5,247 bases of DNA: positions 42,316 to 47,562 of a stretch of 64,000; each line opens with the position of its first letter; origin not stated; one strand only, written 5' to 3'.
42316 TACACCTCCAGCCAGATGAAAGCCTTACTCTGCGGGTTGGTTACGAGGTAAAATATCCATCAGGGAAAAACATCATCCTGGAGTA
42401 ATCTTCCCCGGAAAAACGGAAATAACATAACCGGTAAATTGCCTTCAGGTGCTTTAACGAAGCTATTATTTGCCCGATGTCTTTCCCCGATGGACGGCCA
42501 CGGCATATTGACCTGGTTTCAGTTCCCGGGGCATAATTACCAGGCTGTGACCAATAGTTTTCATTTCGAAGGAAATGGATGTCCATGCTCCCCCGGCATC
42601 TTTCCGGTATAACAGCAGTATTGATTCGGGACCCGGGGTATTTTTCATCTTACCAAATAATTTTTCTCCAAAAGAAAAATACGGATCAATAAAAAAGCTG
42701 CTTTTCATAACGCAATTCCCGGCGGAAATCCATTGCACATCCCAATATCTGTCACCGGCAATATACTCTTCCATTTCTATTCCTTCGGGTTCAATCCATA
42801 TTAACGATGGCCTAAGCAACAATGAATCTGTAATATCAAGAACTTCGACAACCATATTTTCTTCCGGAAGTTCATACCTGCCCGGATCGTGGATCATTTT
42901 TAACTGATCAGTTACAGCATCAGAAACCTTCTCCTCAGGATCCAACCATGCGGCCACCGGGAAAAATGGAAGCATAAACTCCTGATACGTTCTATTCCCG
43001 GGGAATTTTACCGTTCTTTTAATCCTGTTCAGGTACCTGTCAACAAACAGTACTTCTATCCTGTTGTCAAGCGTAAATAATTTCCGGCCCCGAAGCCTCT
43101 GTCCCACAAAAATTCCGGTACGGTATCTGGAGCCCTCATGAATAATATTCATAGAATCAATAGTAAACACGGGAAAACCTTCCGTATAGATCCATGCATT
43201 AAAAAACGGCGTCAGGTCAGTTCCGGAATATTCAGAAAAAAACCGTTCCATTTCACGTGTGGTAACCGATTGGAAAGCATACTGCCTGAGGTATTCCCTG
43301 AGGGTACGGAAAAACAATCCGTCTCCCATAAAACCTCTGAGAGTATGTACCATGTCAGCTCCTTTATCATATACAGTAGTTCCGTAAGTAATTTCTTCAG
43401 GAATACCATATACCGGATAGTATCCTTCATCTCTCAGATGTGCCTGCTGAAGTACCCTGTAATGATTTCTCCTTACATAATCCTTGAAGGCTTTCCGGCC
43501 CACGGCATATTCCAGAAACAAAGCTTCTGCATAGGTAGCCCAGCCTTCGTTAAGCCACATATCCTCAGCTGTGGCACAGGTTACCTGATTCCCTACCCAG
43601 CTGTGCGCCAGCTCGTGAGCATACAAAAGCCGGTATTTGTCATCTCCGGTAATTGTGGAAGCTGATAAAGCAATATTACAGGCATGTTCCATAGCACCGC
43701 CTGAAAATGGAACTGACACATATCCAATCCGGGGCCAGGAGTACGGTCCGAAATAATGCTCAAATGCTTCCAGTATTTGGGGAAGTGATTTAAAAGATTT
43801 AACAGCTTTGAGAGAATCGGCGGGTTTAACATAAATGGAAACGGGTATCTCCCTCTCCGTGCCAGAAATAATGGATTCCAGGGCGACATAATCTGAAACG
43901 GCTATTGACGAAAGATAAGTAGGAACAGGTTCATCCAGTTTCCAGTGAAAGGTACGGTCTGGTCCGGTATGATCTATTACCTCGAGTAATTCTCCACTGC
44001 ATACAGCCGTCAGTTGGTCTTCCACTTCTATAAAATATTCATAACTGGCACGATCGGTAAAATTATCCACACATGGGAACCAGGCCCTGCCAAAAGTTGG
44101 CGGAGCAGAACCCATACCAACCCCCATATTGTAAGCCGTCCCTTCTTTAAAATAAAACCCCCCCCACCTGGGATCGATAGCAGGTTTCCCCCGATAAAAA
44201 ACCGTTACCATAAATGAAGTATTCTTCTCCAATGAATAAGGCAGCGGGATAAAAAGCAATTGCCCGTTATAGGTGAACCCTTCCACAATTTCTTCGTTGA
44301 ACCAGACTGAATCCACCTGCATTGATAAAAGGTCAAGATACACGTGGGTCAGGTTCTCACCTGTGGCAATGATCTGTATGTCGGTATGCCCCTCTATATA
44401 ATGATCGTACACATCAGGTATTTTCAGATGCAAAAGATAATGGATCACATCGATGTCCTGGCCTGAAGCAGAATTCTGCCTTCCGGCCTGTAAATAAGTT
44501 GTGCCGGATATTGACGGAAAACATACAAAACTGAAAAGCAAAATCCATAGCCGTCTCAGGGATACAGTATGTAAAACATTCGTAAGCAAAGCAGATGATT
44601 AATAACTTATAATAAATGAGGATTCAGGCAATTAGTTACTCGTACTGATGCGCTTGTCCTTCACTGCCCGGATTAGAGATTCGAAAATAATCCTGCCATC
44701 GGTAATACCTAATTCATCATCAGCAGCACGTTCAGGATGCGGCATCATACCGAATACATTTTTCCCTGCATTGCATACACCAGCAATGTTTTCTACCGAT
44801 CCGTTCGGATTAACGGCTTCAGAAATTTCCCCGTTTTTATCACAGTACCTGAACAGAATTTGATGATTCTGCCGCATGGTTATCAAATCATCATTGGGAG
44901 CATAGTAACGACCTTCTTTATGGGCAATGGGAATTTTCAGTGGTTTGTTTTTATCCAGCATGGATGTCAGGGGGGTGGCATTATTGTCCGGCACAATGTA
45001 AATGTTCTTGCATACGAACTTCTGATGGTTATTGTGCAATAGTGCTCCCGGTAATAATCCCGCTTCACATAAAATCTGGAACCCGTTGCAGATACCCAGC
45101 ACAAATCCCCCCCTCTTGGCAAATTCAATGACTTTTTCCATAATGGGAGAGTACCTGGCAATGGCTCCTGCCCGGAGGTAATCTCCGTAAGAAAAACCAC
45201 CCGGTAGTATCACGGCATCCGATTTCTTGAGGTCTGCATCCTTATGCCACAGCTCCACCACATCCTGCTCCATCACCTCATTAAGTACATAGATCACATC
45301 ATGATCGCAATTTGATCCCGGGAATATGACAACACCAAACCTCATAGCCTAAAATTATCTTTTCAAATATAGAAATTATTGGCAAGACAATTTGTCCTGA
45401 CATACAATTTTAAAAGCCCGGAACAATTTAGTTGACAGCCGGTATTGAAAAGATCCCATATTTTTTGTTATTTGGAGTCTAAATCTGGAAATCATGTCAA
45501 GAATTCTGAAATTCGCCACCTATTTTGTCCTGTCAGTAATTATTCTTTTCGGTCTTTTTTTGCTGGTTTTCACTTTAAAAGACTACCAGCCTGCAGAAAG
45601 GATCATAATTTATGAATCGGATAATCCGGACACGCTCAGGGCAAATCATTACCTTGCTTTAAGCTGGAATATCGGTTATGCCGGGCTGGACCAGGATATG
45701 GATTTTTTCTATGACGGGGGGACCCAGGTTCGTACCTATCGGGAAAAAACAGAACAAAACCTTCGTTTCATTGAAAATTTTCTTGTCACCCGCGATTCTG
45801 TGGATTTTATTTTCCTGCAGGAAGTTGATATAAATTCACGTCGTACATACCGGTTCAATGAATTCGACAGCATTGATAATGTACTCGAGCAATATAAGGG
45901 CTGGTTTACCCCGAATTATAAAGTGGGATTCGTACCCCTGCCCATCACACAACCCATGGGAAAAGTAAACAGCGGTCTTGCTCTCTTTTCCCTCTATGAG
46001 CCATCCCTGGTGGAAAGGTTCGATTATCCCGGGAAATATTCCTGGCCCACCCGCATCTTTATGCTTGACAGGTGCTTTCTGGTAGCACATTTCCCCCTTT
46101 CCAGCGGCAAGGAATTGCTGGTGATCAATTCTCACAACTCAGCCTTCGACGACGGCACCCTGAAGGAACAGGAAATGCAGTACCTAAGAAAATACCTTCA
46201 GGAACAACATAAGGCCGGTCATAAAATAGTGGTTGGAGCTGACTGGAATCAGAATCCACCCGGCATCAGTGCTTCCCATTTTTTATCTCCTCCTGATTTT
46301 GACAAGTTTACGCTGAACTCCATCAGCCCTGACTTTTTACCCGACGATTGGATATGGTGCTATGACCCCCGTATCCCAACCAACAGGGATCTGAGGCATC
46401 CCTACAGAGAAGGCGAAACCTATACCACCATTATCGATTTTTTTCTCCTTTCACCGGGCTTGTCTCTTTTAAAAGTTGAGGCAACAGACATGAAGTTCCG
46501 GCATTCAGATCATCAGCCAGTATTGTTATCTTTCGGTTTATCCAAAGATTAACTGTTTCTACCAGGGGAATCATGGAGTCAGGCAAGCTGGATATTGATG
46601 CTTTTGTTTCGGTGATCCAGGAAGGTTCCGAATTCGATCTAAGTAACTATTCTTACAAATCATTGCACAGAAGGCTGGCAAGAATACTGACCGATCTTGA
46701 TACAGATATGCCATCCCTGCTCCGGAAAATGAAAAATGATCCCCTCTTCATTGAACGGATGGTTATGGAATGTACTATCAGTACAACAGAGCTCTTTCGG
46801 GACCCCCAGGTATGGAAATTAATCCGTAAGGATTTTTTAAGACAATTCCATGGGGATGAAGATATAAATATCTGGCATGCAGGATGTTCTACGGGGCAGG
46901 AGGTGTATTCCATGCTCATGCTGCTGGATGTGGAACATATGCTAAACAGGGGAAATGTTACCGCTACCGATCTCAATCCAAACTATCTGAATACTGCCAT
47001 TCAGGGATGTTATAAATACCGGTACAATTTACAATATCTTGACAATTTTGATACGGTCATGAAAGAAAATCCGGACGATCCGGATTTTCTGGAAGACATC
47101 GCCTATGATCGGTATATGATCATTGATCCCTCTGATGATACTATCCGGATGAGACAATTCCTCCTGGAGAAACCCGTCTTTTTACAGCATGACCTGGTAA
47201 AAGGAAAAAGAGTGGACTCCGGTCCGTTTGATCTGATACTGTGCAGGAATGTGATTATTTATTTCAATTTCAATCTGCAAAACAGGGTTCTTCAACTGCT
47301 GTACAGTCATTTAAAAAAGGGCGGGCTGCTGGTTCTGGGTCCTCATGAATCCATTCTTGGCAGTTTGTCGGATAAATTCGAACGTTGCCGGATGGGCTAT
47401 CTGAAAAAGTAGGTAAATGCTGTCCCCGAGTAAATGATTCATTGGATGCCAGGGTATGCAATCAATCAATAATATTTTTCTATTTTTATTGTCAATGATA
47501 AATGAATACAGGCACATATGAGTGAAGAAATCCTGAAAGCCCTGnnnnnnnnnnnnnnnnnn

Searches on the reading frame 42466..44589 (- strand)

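Call 14: search_protein_families(library=pfam, proteins=[window:42466-44589:-], max_evalue=0.001)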
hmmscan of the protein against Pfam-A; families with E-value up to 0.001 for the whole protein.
window:42466-44589:- (707 aa): 2 families
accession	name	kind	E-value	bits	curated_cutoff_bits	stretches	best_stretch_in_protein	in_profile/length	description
PF01433.26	Peptidase_M1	-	5.2e-34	118.2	27.7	1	269-466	6-218/218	Peptidase family M1 domain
PF17900.6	Peptidase_M1_N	-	2.6e-09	37.9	25.8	1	50-226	4-186/186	Peptidase M1 N-terminal domain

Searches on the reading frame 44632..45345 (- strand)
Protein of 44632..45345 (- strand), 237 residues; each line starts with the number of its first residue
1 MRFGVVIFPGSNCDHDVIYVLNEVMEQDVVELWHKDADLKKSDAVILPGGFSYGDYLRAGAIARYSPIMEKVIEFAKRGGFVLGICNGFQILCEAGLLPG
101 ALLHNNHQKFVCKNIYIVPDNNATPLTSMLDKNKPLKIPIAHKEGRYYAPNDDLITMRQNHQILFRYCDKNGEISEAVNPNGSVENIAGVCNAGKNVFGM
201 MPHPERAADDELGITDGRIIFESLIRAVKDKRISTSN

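Call 14: search_protein_families(library=pfam, proteins=[window:44632-45345:-], max_evalue=0.001)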
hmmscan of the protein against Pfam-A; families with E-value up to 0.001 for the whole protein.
window:44632-45345:- (237 aa): 4 families
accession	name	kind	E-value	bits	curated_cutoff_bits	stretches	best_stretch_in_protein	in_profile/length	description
PF13507.12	GATase_5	-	1.1e-42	146.4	27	1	4-209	5-231/260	CobB/CobQ-like glutamine amidotransferase domain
PF07685.20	GATase_3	-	4.1e-10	40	27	1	20-94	18-90/196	CobB/CobQ-like glutamine amidotransferase domain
PF01965.30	DJ-1_PfpI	-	1.7e-08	34.9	26.6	1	31-100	51-115/165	DJ-1/PfpI family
PF00117.34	GATase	-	1.2e-06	28.8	22.8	1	30-207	34-174/190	Glutamine amidotransferase class-I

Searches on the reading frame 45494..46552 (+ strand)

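Call 14: search_protein_families(library=pfam, proteins=[window:45494-46552:+], max_evalue=0.001)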
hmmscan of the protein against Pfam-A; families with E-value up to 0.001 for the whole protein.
window:45494-46552:+ (352 aa): 1 family
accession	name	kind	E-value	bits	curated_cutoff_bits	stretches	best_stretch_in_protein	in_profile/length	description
PF03372.29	Exo_endo_phos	-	2.5e-10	40.9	24.5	1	56-340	1-225/225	Endonuclease/Exonuclease/phosphatase family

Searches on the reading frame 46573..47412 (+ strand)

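Call 14: search_protein_families(library=pfam, proteins=[window:46573-47412:+], max_evalue=0.001)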
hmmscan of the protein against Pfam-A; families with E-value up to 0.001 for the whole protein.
window:46573-47412:+ (279 aa): 5 families
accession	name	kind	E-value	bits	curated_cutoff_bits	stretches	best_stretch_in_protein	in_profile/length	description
PF01739.24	CheR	-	4.8e-34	117.9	27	2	175-273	95-190/195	CheR methyltransferase, SAM binding domain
PF08242.18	Methyltransf_12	-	1.7e-08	35.5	30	1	177-253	19-98/98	Methyltransferase domain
PF13649.12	Methyltransf_25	-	1.1e-06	29.7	27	0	179-251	22-97/97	Methyltransferase domain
PF08241.18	Methyltransf_11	-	1.1e-05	26.5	21.2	0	179-255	19-95/95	Methyltransferase domain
PF13489.12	Methyltransf_23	-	0.00011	22.4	27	1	174-255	41-116/164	Methyltransferase domain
